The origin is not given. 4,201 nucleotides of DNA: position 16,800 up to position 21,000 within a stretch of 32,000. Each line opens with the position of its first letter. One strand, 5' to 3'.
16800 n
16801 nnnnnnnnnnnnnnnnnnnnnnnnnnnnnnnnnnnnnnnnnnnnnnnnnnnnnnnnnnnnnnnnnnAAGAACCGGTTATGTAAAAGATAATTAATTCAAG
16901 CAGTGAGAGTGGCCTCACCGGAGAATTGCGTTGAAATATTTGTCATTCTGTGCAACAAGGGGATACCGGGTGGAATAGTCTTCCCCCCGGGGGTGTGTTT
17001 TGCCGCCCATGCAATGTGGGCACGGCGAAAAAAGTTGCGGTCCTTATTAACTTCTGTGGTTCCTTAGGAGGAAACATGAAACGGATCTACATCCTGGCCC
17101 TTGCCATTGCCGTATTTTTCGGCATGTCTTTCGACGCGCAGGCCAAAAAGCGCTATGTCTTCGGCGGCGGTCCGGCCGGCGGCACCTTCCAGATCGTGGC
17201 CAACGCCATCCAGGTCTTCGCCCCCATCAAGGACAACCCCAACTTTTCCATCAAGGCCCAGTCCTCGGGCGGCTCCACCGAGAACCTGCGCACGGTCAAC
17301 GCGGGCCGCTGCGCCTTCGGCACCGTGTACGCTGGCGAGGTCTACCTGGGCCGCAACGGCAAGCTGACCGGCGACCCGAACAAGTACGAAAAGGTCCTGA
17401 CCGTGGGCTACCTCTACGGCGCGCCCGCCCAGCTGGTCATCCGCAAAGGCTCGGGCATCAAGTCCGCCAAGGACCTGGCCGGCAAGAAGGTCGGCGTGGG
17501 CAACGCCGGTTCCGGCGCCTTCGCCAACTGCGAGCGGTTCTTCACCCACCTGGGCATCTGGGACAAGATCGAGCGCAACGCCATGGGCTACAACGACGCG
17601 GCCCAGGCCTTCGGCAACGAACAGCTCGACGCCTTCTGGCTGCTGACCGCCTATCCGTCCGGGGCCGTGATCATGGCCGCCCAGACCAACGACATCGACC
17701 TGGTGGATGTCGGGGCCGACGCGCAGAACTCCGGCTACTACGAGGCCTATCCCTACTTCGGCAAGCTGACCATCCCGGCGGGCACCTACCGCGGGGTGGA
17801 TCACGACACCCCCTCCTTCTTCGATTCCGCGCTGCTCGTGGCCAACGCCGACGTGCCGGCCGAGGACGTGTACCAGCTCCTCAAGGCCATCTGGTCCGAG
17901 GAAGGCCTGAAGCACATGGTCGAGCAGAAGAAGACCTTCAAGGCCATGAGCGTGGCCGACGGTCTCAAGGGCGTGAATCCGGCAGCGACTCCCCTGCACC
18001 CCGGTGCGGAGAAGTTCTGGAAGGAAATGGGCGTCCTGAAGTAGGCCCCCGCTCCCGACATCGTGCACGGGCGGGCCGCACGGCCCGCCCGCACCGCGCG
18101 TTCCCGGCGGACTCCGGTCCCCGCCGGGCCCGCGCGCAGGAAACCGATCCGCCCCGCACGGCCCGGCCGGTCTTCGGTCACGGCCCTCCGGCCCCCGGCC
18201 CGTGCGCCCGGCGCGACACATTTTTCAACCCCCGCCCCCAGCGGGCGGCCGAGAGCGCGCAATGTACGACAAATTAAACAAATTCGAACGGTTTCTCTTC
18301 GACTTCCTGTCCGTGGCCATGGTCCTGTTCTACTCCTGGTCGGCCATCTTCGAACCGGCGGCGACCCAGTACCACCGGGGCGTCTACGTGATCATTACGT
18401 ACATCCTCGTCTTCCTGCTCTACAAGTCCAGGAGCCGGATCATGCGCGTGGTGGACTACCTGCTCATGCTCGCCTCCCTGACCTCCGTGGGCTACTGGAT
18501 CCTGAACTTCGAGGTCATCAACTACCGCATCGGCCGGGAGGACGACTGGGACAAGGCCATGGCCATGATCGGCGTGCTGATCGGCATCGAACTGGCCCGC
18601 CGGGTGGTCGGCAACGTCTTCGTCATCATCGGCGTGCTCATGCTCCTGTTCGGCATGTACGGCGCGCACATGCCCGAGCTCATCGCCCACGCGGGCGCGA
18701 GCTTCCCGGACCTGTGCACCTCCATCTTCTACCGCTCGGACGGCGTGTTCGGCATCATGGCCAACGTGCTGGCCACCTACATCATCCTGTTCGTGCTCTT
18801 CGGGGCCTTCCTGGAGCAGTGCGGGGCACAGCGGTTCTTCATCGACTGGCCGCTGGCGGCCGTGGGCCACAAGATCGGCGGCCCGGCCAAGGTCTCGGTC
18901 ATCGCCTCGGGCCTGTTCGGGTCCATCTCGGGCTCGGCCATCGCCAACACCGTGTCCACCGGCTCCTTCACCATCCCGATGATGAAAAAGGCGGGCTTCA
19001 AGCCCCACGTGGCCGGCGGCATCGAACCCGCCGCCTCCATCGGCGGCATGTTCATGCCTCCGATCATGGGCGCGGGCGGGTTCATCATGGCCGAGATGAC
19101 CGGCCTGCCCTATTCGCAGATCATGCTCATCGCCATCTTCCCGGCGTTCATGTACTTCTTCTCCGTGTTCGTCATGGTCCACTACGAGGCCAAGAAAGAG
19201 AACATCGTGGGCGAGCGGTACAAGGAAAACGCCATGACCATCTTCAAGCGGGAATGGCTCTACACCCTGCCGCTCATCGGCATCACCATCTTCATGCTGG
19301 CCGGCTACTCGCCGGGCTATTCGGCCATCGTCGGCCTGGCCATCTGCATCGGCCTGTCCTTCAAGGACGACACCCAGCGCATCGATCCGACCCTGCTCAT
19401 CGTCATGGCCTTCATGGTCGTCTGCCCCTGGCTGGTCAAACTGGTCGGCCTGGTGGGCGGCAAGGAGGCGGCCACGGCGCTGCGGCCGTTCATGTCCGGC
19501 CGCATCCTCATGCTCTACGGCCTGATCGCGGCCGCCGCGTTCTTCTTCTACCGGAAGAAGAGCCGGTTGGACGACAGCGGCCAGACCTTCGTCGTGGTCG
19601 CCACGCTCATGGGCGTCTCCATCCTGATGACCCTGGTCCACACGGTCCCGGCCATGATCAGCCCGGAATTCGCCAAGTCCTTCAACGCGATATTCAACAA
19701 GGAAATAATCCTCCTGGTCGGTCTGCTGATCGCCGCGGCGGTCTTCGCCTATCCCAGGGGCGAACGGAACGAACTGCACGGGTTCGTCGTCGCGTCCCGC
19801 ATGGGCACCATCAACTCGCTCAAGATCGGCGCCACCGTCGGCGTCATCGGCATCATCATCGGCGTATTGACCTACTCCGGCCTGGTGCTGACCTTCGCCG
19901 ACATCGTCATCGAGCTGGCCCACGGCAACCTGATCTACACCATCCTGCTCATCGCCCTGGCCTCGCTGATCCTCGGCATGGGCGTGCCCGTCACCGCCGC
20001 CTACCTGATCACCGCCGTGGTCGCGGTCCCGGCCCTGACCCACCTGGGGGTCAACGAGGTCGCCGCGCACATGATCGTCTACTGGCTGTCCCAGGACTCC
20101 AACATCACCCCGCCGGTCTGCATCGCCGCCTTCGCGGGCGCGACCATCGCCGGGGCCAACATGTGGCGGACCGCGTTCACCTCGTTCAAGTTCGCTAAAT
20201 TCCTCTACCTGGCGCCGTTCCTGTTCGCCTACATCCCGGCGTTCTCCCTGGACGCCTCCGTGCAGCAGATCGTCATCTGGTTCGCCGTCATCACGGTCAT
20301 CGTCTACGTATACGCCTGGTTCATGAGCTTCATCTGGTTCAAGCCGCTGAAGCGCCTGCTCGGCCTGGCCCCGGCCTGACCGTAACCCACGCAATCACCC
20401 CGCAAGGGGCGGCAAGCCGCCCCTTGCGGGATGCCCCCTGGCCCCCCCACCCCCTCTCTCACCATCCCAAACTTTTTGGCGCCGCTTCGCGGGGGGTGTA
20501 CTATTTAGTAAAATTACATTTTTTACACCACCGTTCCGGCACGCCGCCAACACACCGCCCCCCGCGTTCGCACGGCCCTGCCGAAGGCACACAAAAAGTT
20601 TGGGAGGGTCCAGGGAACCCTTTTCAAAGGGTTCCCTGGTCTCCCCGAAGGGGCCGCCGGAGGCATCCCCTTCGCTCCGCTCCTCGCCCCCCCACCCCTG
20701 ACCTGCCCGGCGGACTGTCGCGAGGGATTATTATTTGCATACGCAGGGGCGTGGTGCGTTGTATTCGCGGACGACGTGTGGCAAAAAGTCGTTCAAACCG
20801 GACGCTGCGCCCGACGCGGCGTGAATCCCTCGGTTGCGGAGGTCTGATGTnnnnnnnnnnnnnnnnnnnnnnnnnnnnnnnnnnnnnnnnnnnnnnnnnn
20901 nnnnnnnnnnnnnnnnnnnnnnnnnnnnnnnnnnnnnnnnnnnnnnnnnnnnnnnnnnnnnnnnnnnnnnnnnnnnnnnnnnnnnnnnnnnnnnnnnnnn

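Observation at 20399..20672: Composite repeat region (family R1) with a MITE-like 14-nt inverted pair around an AT-rich core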

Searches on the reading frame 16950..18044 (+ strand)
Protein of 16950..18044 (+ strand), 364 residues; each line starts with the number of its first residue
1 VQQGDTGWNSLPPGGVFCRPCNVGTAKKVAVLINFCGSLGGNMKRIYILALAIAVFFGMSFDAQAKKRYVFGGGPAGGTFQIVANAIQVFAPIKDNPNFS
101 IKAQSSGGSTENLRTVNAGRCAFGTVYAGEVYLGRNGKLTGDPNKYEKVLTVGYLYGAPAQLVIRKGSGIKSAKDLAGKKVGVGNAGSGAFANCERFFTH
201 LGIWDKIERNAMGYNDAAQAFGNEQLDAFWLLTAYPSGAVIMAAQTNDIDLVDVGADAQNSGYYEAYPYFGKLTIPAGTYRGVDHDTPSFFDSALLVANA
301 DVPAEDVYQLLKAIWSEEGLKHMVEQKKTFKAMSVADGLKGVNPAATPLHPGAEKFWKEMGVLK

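Call 11: search_protein_families(library=pfam, proteins=[window:16950-18044:+])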
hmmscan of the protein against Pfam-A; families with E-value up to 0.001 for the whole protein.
window:16950-18044:+ (364 aa): 3 families
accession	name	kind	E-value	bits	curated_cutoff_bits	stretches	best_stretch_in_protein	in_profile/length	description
PF16868.10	NMT1_3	-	1.8e-56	192.4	27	1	71-361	1-289/289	NMT1-like family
PF09084.16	NMT1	-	5.2e-08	33.5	20.5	1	107-234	29-150/216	NMT1/THI5 like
PF13531.11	SBP_bac_11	-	4.7e-05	23.7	25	1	154-259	75-185/227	Bacterial extracellular solute-binding protein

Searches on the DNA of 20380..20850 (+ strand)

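Call 44: search_rna_families(source=window, start=20380, end=20850, threshold=evalue, max_evalue=10)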
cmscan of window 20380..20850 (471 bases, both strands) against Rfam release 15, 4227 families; matches with E-value up to 10: 19.
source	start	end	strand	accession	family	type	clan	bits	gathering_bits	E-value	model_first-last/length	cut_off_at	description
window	20600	20650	+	RF00722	mir-451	Gene; miRNA;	-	28.9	66.5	0.00027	1-71/71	no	mir-451 microRNA precursor family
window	20599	20649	-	RF00722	mir-451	Gene; miRNA;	-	28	66.5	0.00049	1-71/71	no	mir-451 microRNA precursor family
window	20399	20429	+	RF03340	mir-6511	Gene; miRNA;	-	21.5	87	0.35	1-67/67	no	mir-6511 microRNA precursor family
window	20398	20431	+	RF03349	mir-3151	Gene; miRNA;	-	19.6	83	0.97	1-85/85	no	mir-3151 microRNA precursor family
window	20609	20639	-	RF00675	mir-145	Gene; miRNA;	-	19.4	50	0.086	26-63/86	no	mir-145 microRNA precursor family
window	20602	20647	+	RF03994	mir-7558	Gene; miRNA;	-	19.3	80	0.43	1-51/51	no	mir-7558 microRNA precursor family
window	20598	20650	+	RF00912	mir-877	Gene; miRNA;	-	18.8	47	0.48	1-86/86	no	mir-877 microRNA precursor family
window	20481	20654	-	RF02357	RNaseP-T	Gene; ribozyme;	CL00002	18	60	0.098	1-208/208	no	RNaseP truncated form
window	20601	20646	+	RF00963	mir-642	Gene; miRNA;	-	18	90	1.9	1-83/83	no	mir-642 microRNA precursor family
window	20599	20649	+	RF03582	mir-m22-1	Gene; miRNA;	-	17.5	80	3.3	6-62/67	no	mir-m22-1 microRNA precursor family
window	20607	20668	+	RF00107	FinP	Gene;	CL00016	17.2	45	0.94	1-76/76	no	FinP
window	20596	20641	+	RF00769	mir-331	Gene; miRNA;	-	17.1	80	1.2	1-92/92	no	mir-331 microRNA precursor family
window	20598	20650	+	RF03349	mir-3151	Gene; miRNA;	-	17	83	3.8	1-85/85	no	mir-3151 microRNA precursor family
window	20609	20643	-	RF04346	Plastid-ccsA-ndhD-1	Cis-reg;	CL00154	16.2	48.5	1.9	1-57/57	no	Plastid-ccsA-ndhD-1 3UTR RNA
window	20394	20437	-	RF00781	mir-505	Gene; miRNA;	-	15.1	60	3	1-83/83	no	mir-505 microRNA precursor family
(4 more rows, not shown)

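Call 77: build_rna_model(alignment_id=A1, structure=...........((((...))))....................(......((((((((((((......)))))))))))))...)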
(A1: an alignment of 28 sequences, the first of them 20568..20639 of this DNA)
Model R1 built from alignment A1 (28 sequences, 83 columns); structure: as given.
model positions 72; base pairs 17; branch points 1; effective number of sequences 1.83; information 0.782 bits per position. Calibrated on 0.2 Mb of random sequence (short: E-values are rough).
structure used (alignment columns):
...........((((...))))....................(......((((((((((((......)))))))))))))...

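Call 78: search_with_rna_model(model_id=R1, sources=[window, L103, L104, L105, L003, L004, L005, L007, L008, L009, L011, L012, L014, L016, L018, L020, L021, L022, L023, L024, L025, L027, L028, L030, L032, L034, L035, L036, L038, L039, L040, L042, L043, L044, L047, L048, L010, L013, L019, L026, L029, L031, L033, L045, L015, L017], max_evalue=1)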
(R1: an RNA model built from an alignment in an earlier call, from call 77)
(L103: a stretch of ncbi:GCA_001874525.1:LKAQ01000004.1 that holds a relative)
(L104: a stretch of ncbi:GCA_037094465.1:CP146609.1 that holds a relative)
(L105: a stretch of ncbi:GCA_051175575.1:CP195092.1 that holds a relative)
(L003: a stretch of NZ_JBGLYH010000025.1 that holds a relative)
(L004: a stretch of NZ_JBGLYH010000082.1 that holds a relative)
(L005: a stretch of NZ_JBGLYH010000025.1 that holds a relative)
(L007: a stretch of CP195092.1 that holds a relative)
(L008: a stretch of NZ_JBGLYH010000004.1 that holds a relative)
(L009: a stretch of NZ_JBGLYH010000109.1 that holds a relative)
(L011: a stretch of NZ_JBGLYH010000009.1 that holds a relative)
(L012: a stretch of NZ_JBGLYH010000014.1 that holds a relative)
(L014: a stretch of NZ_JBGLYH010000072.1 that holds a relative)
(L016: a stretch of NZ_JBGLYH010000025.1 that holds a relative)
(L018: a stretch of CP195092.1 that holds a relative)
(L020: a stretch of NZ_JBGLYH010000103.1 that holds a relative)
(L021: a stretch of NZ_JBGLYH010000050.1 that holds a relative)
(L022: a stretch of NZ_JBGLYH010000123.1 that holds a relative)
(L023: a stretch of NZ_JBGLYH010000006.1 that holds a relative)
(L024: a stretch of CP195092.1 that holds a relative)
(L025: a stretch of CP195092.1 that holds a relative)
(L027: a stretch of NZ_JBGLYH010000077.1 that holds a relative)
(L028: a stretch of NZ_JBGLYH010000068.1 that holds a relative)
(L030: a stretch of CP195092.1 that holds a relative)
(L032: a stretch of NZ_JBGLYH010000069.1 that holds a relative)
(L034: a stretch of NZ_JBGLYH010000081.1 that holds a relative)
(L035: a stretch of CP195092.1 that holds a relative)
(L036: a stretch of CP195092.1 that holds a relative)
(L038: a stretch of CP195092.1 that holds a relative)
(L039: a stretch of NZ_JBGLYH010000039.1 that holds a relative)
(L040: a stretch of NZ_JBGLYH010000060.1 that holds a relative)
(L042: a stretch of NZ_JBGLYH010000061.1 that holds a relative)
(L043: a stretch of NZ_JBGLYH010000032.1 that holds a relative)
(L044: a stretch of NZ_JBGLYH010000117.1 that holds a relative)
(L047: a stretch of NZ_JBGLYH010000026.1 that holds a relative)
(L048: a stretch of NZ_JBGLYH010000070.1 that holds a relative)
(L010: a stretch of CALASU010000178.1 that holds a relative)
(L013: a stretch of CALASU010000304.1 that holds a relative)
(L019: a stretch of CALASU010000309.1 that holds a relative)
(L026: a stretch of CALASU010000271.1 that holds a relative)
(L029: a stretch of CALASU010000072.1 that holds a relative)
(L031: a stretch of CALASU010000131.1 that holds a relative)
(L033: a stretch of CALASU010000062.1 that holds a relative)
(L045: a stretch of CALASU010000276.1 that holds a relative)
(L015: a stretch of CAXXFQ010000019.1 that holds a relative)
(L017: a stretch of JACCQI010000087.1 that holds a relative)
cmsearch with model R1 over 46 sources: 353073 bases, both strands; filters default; matches with E-value up to 1: 179.
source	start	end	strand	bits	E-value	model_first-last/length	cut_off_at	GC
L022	2574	2645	-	102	2e-28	1-72/72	no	0.56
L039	1866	1937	-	100.9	4.5e-28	1-72/72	no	0.54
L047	1215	1286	-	100.8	4.7e-28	1-72/72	no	0.54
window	20568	20639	+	100.6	5.6e-28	1-72/72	no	0.58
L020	7360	7431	-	99.6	1.1e-27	1-72/72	no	0.6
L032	6327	6398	-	99.5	1.1e-27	1-72/72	no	0.6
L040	248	319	+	99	1.6e-27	1-72/72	no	0.51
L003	2894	2966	+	99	1.7e-27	1-72/72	no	0.58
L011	5644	5715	-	98.6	2.1e-27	1-72/72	no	0.54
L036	2491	2562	+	98.3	2.6e-27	1-72/72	no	0.57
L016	2492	2564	+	97.3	5.3e-27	1-72/72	no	0.58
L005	156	227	+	96.8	7.6e-27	1-72/72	no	0.54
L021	7566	7637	-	95.7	1.6e-26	1-72/72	no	0.53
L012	3501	3572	+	95.7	1.6e-26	1-72/72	no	0.46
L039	5949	6021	-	93.6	6.8e-26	1-72/72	no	0.6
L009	3102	3175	+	93.3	8.6e-26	1-72/72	no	0.46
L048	1535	1606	-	93.1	9.5e-26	1-72/72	no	0.57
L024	7914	7984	-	92.6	1.4e-25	1-72/72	no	0.49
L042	1902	1975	+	92.1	2e-25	1-72/72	no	0.45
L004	5017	5089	+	92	2.1e-25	1-72/72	no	0.52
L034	4997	5069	+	91.1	4e-25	1-72/72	no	0.56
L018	2219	2291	+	89.9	9.2e-25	1-72/72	no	0.55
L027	6054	6125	-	89.1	1.6e-24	1-72/72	no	0.46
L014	933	1004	-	89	1.7e-24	1-72/72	no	0.5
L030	27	102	+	87.8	3.8e-24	1-72/72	no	0.61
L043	744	819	-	86.7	8.2e-24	1-72/72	no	0.58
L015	7741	7812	-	85.7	1.7e-23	1-72/72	no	0.46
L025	7865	7937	-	85.7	1.7e-23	1-72/72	no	0.45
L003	2482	2553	-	83.3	8.6e-23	1-72/72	no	0.51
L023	7148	7225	-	82.4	1.6e-22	1-72/72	no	0.62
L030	2369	2444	+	80.6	5.6e-22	1-72/72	no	0.61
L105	4716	4789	+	76.9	7.1e-21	1-72/72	no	0.59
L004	4649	4722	-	74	5.3e-20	1-72/72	no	0.46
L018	1870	1945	-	71.2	3.8e-19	1-72/72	no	0.5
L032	780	857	-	63.3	9.2e-17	1-72/72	no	0.54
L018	5281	5357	+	59.7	1.1e-15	1-72/72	no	0.62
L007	7781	7828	-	54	5.6e-14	1-72/72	no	0.56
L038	2102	2201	-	51.7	2.8e-13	1-72/72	no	0.56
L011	3195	3270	+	50.1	8.3e-13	1-72/72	no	0.54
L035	5318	5364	+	49.8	1e-12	1-72/72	no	0.51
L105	8605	8705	+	49.2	1.6e-12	1-72/72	no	0.58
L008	3334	3435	+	48.9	1.9e-12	1-72/72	no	0.56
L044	15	99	-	47.2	6.2e-12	1-72/72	no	0.61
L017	2208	2265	+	46.5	1e-11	1-72/72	no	0.59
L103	8870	8939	+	44.3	4.5e-11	1-72/72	no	0.64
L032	6681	6780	-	42.8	1.4e-10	1-72/72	no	0.54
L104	8499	8540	+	40.1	8.7e-10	1-72/72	no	0.57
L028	1352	1452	-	39.8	1e-09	1-72/72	no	0.55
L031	4739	4796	-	37.2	6.4e-09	1-72/72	no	0.41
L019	1990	2047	-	36.3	1.2e-08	1-72/72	no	0.4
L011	2346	2426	-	36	1.5e-08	1-72/72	no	0.54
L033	972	1029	-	35.8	1.6e-08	1-72/72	no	0.4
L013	4185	4242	+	34.9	3e-08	1-72/72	no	0.38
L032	6296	6356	+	34.8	3.4e-08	1-72/72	no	0.62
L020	26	132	-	33.6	7.7e-08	1-72/72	no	0.57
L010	2749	2806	-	32.4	1.8e-07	1-72/72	no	0.41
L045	1527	1584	-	32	2.3e-07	1-72/72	no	0.38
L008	3168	3266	-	31.8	2.6e-07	1-72/72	no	0.53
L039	1832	1895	+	31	4.7e-07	1-72/72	no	0.7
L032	6609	6718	+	30.7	5.8e-07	1-72/72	no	0.59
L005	31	116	-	30.6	6.3e-07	1-72/72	no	0.57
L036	2533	2562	-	29.1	1.7e-06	43-72/72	no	0.53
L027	6168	6244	+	28.9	2e-06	1-72/72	no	0.64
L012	3543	3606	-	28.8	2.1e-06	1-72/72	no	0.64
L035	3497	3600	+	28.8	2.1e-06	1-72/72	no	0.58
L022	2803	2889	+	28.8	2.2e-06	1-72/72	no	0.62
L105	4760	4789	-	28.4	2.9e-06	43-72/72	no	0.57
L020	7360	7389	+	28.4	2.9e-06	43-72/72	no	0.57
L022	2574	2603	+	28.3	3e-06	43-72/72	no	0.5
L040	290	319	-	28.3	3e-06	43-72/72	no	0.5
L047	1215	1244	+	28.3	3e-06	43-72/72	no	0.5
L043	3299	3401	-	28.1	3.4e-06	1-72/72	no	0.58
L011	5644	5673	+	27.5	5.2e-06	43-72/72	no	0.53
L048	1716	1757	+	27.4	5.6e-06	1-72/72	no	0.52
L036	2345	2444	-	27.1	7e-06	1-72/72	no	0.58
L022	9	42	+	26.9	8e-06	39-72/72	no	0.62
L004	5059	5123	-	26.9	8.1e-06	1-72/72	no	0.65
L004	4649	4678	+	26.3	1.2e-05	43-72/72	no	0.33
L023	7148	7177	+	26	1.5e-05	43-72/72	no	0.63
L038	3055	3092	+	26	1.5e-05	35-72/72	no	0.47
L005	198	257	-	25.9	1.6e-05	1-72/72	no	0.63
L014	1064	1164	+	25.9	1.6e-05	1-72/72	no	0.56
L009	1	39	+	25.8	1.7e-05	35-72/72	5'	0.51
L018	5328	5357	-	25.6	2e-05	43-72/72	no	0.57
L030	73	102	-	25.6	2e-05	43-72/72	no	0.57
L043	744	773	+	25.6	2e-05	43-72/72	no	0.57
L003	2936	2966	-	25.3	2.4e-05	43-72/72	no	0.52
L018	2261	2291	-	25.3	2.4e-05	43-72/72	no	0.52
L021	7535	7595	+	25.3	2.5e-05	1-72/72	no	0.67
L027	7583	7616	-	25.1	2.7e-05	39-72/72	no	0.44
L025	7831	7895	+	25.1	2.8e-05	1-72/72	no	0.65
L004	6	44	+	25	3e-05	35-72/72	no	0.46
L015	7737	7770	+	24.9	3.1e-05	39-72/72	no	0.44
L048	1535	1564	+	24.8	3.4e-05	43-72/72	no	0.5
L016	2534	2564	-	24.5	4.1e-05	43-72/72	no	0.55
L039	5949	5979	+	24.5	4.1e-05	43-72/72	no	0.55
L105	4400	4506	-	24.4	4.6e-05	1-72/72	no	0.57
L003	2438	2511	+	23.4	9.1e-05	1-72/72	no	0.62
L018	1837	1901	+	23.1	0.00011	1-72/72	no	0.63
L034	5039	5100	-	23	0.00012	1-72/72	no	0.68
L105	8674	8735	-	23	0.00012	1-72/72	no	0.56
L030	2415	2444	-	22.7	0.00015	43-72/72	no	0.53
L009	3144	3208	-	22.3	0.00019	1-72/72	no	0.6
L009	5929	5958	-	22.2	0.0002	43-72/72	5'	0.47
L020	7642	7682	+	22.1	0.00022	1-72/72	no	0.54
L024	7914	7942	+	22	0.00024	43-72/72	no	0.38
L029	381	435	+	21.7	0.00029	1-72/72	no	0.4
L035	6185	6216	+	21.3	0.00037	43-72/72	no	0.38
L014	1134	1168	-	21.3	0.00038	39-72/72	no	0.51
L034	14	51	+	21.2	0.00042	38-72/72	no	0.5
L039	1791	1847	-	21.1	0.00045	1-72/72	no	0.68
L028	1344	1383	+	20.9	0.00049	35-72/72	no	0.5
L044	3857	3896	+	20.6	0.00064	35-72/72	no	0.5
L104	4615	4720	-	20.4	0.00071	1-72/72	no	0.59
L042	1944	1979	-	20.4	0.00073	39-72/72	no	0.39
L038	3063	3100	-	20.1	0.0009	35-72/72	no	0.47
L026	4475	4529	+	20.1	0.00092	1-72/72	no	0.4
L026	4612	4686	+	19.9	0.00099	1-72/72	no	0.44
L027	6023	6083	+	19.9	0.001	1-72/72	no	0.59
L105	9571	9624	-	19.7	0.0011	1-72/72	no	0.61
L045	1428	1472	-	19.6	0.0012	36-72/72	no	0.49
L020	27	61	+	19.3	0.0016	38-72/72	no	0.43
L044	3865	3903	-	18.5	0.0026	36-72/72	5'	0.49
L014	933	962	+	18.5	0.0028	43-72/72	no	0.43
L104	9501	9551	-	18.4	0.0028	1-72/72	no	0.67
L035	6185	6220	-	18.4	0.0029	39-72/72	no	0.44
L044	1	28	+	17.8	0.0045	47-72/72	5'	0.5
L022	15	40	-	17.6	0.0051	45-70/72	no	0.62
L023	7408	7425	+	17.5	0.0053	49-66/72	no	0.39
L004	14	74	-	17.5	0.0055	1-72/72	no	0.59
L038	2271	2327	+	17.4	0.0056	1-72/72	no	0.51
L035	3570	3604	-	17.4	0.0057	39-72/72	no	0.51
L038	2094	2132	+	17.3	0.0061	35-72/72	no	0.51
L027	7553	7612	+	16.8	0.0087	1-72/72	no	0.62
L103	4652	4709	-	16.7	0.0096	1-72/72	no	0.55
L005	9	46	+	16.4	0.011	38-72/72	no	0.5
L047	1334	1376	+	16.4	0.012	1-72/72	no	0.56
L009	9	47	-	16.1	0.014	35-72/72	no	0.51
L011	3239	3274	-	15.7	0.019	39-72/72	no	0.58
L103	9772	9825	-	15.4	0.023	1-72/72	no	0.7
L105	4376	4435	+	15.3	0.024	1-72/72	no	0.62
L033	878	923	-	14.7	0.038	35-72/72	no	0.54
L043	3296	3330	+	14.7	0.038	39-72/72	no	0.49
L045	1385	1465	+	14.6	0.039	1-72/72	no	0.42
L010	2658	2693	+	14.3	0.048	42-72/72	no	0.42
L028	1953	1994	+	14.3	0.05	1-72/72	no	0.52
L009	2689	2742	-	14.2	0.051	1-72/72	no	0.72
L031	4639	4685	-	14.2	0.052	36-72/72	no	0.38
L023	7402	7428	-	14.1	0.056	46-72/72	5'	0.37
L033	241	277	+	14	0.061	32-72/72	no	0.49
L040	131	167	-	13.9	0.065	1-72/72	no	0.49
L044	3796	3838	+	13.8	0.07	1-72/72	no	0.53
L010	2659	2698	-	13.7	0.075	38-72/72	no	0.43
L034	20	54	-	13.3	0.1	39-72/72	no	0.49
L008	3404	3440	-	13.2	0.1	35-72/72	no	0.43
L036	6623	6675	+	13.1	0.11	1-72/72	no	0.64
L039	2259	2312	+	13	0.12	1-72/72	no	0.69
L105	7339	7407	-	13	0.12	1-72/72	no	0.68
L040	334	393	+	12.8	0.14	1-72/72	no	0.67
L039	25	67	-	12.8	0.14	1-72/72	no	0.47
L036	2341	2375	+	12.6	0.16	39-72/72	no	0.54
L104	4627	4644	+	12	0.24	49-66/72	no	0.39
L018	4943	4996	-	11.8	0.27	1-72/72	no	0.61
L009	5925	5958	+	11.4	0.37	39-72/72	no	0.5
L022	2875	2900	-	11.1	0.44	48-72/72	5'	0.46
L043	1087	1141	+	11.1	0.45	1-72/72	no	0.75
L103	7353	7405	-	10.7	0.58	1-72/72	no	0.66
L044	1197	1249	+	10.7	0.58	1-72/72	no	0.66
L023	7335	7373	+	10.7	0.59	1-72/72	no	0.56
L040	3702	3725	+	10.6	0.64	1-72/72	no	0.71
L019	2049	2104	+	10.3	0.77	1-72/72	no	0.46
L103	7753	7780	+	10.2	0.84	1-72/72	no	0.71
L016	2079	2132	-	10.2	0.84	1-72/72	no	0.61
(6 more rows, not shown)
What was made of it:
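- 20434..20478 (+): C-rich tail ending in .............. It is the right-arm remnant of a long-palindrome ('B-type') unit, oriented in the sense of the permease gene. Model hit 20461-20503(-) at 22.1 bits (call 78).
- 20548..20666 (+): Complete 'A-type' unit. It comprises a 5' extension, mini-hairpin 20579-20589 (TGCC-GAA-GGCA), box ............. 20593-20605, hairpin-1 20610-20639, mini-hairpin CCCC-GAA-GGGG 20643-20653, and cap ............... 20652-20666. Model score 100.6 bits (call 78).
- On REP/BIME-REPIN (RAYT-associated): Strong model hits (call 78).
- Checked: A covariance model built from related copies scores 20568-20639 at 100.6 bits, 24501-24603 at 53.4 bits, and the inverted partial copy 20461-20503(-) at 22.1 bits (E = 2e-4) (call 78).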
